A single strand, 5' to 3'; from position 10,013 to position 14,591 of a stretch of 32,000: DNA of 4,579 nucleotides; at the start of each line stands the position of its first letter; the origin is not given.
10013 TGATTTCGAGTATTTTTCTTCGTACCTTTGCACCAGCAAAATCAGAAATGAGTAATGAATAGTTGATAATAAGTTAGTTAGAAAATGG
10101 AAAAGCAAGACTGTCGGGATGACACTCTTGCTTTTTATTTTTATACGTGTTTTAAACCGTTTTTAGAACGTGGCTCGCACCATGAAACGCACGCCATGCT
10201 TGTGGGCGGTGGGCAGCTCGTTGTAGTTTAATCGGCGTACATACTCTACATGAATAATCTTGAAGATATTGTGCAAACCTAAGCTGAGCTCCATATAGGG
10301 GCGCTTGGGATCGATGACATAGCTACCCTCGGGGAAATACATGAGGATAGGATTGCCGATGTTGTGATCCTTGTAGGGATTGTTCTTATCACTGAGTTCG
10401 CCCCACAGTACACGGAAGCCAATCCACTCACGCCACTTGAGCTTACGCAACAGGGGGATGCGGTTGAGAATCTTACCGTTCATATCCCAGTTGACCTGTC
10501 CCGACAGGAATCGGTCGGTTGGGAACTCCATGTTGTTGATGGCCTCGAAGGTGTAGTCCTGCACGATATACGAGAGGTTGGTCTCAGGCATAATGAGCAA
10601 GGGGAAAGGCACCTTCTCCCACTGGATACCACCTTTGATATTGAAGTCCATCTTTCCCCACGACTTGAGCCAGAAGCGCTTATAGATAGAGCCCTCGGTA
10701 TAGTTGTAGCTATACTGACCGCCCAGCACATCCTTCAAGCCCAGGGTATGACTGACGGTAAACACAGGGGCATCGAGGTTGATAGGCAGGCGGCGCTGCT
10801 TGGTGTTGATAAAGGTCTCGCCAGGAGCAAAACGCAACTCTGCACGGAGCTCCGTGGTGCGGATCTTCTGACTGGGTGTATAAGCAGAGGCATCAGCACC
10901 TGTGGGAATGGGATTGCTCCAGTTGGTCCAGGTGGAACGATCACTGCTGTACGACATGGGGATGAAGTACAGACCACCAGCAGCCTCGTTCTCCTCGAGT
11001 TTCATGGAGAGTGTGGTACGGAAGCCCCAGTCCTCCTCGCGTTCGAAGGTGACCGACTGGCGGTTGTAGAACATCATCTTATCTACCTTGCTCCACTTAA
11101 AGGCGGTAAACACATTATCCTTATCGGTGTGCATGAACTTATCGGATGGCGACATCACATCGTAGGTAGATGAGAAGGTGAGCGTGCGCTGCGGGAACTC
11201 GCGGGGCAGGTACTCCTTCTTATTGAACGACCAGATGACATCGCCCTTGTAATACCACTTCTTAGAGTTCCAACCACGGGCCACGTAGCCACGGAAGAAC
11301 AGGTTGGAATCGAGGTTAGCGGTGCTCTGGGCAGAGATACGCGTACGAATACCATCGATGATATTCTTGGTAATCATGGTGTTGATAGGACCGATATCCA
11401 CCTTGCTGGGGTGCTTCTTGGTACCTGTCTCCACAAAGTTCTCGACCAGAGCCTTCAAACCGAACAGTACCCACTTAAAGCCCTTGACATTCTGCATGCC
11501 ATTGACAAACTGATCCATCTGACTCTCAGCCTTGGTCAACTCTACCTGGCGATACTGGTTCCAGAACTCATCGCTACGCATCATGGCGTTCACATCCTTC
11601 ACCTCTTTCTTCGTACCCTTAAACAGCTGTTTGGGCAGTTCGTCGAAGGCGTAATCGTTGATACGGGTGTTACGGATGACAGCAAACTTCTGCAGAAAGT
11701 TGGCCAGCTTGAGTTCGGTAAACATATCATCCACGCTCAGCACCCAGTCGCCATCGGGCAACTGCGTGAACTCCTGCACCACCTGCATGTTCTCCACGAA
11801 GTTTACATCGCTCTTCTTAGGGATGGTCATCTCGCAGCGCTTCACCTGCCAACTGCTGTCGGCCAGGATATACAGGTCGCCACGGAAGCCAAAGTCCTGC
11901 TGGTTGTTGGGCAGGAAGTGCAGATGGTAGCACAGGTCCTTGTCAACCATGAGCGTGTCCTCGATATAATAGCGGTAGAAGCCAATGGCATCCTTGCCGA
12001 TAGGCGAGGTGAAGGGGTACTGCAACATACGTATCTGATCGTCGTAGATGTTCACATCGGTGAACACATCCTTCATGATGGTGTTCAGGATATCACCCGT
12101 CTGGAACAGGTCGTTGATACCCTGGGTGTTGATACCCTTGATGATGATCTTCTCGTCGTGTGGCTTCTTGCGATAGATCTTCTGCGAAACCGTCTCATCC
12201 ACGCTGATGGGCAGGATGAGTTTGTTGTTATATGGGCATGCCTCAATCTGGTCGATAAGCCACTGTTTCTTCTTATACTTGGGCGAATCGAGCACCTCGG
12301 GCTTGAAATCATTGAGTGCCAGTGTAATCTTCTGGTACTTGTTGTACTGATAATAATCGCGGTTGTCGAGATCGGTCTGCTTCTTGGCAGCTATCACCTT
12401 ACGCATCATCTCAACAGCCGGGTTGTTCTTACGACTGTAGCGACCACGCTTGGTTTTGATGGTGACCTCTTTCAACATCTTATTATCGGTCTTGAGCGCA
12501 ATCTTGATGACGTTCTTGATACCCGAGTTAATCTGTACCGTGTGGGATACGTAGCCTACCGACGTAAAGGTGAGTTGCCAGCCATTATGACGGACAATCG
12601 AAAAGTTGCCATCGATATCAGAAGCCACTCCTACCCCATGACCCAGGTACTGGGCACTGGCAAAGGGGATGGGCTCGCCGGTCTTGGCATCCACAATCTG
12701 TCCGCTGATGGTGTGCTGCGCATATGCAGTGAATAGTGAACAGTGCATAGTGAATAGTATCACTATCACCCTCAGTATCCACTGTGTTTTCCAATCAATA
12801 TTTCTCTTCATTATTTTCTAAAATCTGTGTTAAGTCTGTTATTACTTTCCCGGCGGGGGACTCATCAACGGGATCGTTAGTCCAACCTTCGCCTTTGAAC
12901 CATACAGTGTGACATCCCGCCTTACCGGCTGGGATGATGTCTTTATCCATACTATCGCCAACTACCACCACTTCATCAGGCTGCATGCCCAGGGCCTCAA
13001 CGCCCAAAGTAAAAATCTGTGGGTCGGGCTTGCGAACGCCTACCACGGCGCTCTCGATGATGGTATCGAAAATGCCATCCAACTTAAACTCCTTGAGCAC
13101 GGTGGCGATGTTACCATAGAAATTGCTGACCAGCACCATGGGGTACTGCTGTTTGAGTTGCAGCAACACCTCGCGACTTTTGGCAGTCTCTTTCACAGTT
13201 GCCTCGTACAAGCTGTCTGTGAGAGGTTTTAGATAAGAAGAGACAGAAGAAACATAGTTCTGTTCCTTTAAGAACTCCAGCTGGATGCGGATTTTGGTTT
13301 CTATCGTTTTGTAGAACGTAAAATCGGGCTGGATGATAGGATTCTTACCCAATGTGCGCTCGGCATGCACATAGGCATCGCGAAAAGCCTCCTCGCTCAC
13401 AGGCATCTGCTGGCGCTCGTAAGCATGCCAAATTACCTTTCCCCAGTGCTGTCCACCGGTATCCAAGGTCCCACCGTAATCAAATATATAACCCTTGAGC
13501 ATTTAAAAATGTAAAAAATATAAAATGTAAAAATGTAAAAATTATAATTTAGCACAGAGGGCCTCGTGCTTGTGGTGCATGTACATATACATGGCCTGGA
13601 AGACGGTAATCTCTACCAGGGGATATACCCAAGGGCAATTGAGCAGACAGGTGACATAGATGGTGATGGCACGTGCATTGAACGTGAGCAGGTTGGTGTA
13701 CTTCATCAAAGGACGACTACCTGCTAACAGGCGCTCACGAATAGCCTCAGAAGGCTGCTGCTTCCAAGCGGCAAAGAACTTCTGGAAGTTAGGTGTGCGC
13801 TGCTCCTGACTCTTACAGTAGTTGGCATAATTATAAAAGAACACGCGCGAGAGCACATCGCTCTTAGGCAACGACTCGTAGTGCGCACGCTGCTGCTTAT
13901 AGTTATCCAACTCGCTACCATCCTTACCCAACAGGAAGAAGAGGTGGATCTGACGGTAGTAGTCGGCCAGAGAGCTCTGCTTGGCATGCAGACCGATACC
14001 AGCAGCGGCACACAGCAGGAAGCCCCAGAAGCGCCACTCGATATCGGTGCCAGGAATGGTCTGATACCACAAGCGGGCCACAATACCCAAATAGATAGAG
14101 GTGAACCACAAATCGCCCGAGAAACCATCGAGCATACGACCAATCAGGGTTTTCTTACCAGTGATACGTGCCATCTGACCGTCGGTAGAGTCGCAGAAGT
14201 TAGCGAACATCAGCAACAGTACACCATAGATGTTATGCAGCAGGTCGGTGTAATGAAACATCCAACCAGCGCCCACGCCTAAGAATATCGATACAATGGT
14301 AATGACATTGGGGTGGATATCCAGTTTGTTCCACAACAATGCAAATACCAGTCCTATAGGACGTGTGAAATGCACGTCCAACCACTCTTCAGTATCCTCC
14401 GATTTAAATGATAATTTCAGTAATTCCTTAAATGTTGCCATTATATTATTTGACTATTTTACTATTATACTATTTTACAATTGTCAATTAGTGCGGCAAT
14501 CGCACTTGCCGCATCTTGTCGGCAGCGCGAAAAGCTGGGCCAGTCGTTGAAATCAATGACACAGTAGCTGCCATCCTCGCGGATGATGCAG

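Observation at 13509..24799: Dispersed 7-8 bp tandem AT-rich micro-repeat arrays occupy most gene junctions and donate stop and start codons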

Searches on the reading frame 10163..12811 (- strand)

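Call 6: search_protein_families(library=pfam, proteins=[window:10163-12811:-])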
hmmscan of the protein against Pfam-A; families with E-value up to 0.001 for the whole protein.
window:10163-12811:- (882 aa): 2 families
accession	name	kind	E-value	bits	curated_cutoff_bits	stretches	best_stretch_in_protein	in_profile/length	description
PF18939.6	DUF5686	-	1.7e-52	179.2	39.2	1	136-816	2-665/669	Family of unknown function (DUF5686)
PF13715.12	CarbopepD_reg_2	-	1.9e-14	53.9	32.2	1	35-118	1-88/88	CarboxypepD_reg-like domain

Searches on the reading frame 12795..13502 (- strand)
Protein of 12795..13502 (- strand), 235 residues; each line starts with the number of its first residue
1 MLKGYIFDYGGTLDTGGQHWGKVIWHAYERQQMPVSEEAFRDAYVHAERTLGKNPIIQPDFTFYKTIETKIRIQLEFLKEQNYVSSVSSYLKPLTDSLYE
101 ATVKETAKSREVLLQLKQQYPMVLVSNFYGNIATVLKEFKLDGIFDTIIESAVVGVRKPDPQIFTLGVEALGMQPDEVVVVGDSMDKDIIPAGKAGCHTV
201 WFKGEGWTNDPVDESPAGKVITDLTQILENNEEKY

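Call 6: search_protein_families(library=pfam, proteins=[window:12795-13502:-])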
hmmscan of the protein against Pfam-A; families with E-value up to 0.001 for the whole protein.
window:12795-13502:- (235 aa): 4 families
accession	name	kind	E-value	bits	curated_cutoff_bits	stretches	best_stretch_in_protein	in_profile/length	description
PF00702.32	Hydrolase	-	1.1e-18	68.8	26.4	1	3-196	2-191/191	haloacid dehalogenase-like hydrolase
PF13419.12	HAD_2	-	2.3e-18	67.4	23.8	1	64-201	38-177/178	Haloacid dehalogenase-like hydrolase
PF13242.12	Hydrolase_like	-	2.1e-10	40.8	22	1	157-225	3-73/75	HAD-hyrolase-like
PF09419.16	PGP_phosphatase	-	0.00099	19.2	20.4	0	110-203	65-164/168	Mitochondrial PGP phosphatase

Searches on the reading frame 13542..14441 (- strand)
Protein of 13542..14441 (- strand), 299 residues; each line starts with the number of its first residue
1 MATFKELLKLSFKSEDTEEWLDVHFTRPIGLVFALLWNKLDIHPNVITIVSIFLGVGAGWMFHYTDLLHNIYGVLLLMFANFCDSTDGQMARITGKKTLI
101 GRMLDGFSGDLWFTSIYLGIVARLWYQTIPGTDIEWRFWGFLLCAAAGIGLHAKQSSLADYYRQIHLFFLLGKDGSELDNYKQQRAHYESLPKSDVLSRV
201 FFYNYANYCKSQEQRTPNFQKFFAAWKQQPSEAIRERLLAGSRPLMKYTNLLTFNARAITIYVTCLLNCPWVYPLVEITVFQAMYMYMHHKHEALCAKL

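Call 6: search_protein_families(library=pfam, proteins=[window:13542-14441:-])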
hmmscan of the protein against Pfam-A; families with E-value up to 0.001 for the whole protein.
window:13542-14441:- (299 aa): 1 family
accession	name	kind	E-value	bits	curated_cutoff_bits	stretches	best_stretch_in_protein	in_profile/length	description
PF01066.26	CDP-OH_P_transf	-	1.8e-10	41.8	22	1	43-146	3-94/152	CDP-alcohol phosphatidyltransferase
